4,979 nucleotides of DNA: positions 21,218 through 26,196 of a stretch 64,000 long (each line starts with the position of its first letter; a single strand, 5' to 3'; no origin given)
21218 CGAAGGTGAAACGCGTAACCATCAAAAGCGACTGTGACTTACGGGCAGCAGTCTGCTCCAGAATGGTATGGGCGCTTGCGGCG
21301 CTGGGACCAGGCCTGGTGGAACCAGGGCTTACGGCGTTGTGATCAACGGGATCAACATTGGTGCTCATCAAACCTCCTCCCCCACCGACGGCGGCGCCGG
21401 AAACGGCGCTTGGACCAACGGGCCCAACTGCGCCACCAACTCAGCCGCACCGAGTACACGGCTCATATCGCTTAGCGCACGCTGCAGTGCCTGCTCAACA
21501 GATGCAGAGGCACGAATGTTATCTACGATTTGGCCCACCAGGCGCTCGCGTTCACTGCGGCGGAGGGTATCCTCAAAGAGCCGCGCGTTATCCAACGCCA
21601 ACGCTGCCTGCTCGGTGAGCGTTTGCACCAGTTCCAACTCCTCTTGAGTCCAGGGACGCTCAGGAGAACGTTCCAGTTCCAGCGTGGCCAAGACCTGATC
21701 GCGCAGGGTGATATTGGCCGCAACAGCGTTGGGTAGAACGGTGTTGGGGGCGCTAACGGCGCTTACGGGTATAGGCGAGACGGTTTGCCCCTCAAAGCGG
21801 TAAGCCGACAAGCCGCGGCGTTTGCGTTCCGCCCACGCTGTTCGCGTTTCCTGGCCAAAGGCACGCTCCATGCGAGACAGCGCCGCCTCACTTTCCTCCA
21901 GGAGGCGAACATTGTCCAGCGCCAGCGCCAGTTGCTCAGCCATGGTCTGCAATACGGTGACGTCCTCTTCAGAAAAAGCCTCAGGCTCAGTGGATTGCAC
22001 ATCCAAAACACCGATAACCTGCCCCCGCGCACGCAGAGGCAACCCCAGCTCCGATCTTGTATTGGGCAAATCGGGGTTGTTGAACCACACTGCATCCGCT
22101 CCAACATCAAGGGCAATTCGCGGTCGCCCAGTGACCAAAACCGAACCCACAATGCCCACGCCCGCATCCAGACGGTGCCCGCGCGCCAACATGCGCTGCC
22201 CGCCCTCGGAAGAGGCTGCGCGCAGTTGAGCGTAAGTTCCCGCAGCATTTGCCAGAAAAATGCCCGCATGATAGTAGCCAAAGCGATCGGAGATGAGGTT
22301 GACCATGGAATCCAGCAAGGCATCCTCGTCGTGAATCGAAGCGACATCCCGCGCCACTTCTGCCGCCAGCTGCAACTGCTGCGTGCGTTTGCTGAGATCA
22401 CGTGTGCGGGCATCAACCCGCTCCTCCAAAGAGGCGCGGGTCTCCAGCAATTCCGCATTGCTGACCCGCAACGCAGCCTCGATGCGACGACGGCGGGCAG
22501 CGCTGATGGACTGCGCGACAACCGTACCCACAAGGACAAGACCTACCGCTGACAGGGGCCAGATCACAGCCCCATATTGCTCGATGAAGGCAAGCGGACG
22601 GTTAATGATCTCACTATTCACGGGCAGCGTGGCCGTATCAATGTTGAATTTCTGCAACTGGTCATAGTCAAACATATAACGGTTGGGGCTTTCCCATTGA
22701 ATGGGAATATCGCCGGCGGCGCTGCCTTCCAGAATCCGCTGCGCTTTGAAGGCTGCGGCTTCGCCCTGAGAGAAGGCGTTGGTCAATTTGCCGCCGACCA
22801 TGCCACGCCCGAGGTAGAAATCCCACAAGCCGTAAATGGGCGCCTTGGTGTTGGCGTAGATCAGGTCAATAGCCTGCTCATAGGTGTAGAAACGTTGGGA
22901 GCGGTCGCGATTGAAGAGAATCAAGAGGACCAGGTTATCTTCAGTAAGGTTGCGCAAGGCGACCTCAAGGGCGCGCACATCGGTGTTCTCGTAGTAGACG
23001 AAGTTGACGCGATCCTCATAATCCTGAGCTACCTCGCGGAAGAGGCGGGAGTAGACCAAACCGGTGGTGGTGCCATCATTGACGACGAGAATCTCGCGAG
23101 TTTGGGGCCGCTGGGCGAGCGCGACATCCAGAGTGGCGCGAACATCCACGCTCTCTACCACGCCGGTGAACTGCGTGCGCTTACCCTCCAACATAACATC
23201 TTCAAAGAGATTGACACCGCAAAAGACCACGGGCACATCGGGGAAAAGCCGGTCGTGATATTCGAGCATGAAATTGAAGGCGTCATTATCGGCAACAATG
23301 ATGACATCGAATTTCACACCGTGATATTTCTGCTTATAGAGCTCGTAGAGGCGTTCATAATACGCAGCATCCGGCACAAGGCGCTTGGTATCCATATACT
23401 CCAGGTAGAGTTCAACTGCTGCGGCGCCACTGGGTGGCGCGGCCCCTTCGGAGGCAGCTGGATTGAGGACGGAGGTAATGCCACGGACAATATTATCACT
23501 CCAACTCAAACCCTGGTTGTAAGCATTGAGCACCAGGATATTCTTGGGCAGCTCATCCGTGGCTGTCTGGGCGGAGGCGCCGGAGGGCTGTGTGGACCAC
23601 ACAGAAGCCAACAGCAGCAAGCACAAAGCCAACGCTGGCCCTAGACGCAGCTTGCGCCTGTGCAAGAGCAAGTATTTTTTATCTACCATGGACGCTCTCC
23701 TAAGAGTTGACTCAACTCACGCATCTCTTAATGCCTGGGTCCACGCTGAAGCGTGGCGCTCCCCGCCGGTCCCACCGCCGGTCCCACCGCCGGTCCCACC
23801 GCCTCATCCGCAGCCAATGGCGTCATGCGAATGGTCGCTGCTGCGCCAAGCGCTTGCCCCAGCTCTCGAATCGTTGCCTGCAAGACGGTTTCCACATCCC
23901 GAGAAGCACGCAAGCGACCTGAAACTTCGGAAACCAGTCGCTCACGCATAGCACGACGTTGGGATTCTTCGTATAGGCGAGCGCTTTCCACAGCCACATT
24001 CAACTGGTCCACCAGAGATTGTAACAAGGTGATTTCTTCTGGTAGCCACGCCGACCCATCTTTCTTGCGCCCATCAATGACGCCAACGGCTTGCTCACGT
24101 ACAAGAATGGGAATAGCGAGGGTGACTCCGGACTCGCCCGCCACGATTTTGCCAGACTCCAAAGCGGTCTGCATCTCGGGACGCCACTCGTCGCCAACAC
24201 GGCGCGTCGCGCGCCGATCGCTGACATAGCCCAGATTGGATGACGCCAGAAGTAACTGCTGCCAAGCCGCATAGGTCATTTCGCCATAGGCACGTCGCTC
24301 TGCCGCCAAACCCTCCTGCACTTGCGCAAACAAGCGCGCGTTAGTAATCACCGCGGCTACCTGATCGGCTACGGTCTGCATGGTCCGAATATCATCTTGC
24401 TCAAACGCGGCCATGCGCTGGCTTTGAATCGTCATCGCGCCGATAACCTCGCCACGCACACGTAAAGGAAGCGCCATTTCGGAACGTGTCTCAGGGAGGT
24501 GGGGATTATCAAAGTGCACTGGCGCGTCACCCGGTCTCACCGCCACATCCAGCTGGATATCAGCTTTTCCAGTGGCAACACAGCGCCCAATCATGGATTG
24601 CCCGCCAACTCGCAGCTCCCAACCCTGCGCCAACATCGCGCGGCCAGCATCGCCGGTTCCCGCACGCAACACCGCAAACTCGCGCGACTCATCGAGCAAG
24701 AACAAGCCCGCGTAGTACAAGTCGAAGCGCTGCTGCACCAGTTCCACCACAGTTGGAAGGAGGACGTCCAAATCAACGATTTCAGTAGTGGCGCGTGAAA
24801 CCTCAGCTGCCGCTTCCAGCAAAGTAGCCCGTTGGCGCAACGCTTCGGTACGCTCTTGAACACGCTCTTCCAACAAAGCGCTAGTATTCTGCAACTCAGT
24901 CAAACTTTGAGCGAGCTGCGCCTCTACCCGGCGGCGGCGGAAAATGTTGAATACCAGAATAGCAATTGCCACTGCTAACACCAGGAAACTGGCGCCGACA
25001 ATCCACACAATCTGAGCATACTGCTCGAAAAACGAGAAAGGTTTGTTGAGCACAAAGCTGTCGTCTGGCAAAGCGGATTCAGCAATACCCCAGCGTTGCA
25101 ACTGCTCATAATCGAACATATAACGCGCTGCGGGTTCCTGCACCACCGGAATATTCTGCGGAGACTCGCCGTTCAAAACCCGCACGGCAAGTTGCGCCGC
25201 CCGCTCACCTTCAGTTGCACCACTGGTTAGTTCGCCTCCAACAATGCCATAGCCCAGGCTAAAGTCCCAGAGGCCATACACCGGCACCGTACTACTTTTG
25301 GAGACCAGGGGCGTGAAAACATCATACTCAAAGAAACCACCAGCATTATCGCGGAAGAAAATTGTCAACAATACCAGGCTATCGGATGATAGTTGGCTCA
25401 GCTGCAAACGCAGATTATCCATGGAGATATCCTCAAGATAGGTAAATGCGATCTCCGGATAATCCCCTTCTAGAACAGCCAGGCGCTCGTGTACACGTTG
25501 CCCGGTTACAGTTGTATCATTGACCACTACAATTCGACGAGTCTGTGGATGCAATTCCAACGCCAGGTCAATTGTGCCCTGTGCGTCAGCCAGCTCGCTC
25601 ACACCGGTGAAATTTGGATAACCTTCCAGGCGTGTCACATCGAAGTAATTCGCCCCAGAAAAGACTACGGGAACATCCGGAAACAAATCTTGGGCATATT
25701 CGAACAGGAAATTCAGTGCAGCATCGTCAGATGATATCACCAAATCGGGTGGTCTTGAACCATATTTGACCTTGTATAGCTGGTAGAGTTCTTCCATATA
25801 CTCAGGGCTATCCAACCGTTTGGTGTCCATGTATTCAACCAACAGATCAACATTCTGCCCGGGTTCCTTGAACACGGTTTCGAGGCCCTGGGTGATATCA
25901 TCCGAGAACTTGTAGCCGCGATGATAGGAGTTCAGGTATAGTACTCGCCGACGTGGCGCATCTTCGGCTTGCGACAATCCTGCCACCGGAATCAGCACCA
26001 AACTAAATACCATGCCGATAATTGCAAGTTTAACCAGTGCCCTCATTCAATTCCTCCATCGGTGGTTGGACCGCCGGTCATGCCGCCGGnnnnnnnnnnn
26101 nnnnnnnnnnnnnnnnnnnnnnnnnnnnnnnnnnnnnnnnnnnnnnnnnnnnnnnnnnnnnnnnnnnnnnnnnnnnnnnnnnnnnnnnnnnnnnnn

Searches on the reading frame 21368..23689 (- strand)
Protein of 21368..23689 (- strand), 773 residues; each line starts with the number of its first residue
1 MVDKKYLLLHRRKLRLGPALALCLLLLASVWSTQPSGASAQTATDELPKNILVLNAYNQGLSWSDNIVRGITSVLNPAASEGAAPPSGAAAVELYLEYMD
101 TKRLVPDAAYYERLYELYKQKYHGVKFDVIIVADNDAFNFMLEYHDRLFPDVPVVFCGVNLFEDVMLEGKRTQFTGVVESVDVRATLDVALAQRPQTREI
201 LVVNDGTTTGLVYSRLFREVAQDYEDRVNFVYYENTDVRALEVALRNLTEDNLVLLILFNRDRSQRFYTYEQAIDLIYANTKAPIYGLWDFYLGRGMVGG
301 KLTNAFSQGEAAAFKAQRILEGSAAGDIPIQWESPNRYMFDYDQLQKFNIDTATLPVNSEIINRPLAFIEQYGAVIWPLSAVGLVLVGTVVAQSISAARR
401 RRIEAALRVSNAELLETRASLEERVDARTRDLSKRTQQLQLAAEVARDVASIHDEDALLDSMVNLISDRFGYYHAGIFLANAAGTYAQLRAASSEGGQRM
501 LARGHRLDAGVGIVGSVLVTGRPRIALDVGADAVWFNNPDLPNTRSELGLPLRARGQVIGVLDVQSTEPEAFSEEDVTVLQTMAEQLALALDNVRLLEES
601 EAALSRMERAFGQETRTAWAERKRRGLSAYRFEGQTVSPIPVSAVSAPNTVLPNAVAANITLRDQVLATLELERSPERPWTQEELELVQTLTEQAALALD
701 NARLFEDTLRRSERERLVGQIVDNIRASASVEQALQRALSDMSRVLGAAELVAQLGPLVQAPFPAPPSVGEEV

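Call 34: search_protein_families(library=pfam, proteins=[window:21368-23689:-], max_evalue=0.001)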
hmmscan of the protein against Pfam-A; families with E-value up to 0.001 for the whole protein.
window:21368-23689:- (773 aa): 4 families
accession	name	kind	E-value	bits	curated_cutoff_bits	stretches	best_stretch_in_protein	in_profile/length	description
PF13185.12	GAF_2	-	4.5e-26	92.1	28.6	1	453-592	2-136/136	GAF domain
PF01590.32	GAF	-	7.2e-25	88.5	22.4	2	454-591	1-133/133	GAF domain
PF13492.12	GAF_3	-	1.4e-14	55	27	2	457-593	4-129/129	GAF domain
PF04392.18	ABC_sub_bind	-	2.4e-07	30.8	25.9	1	151-351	81-280/293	ABC transporter substrate binding protein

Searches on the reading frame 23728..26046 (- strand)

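Call 34: search_protein_families(library=pfam, proteins=[window:23728-26046:-], max_evalue=0.001)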
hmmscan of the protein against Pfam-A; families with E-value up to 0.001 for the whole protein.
window:23728-26046:- (772 aa): 4 families
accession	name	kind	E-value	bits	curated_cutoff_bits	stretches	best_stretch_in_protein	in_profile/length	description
PF01590.32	GAF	-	2.5e-20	73.8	22.4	2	425-567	1-133/133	GAF domain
PF13185.12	GAF_2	-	1.8e-18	67.5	28.6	1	425-567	3-135/136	GAF domain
PF13492.12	GAF_3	-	6.3e-14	52.9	27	1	425-569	1-129/129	GAF domain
PF04392.18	ABC_sub_bind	-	6.6e-06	26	25.9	1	124-321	81-279/293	ABC transporter substrate binding protein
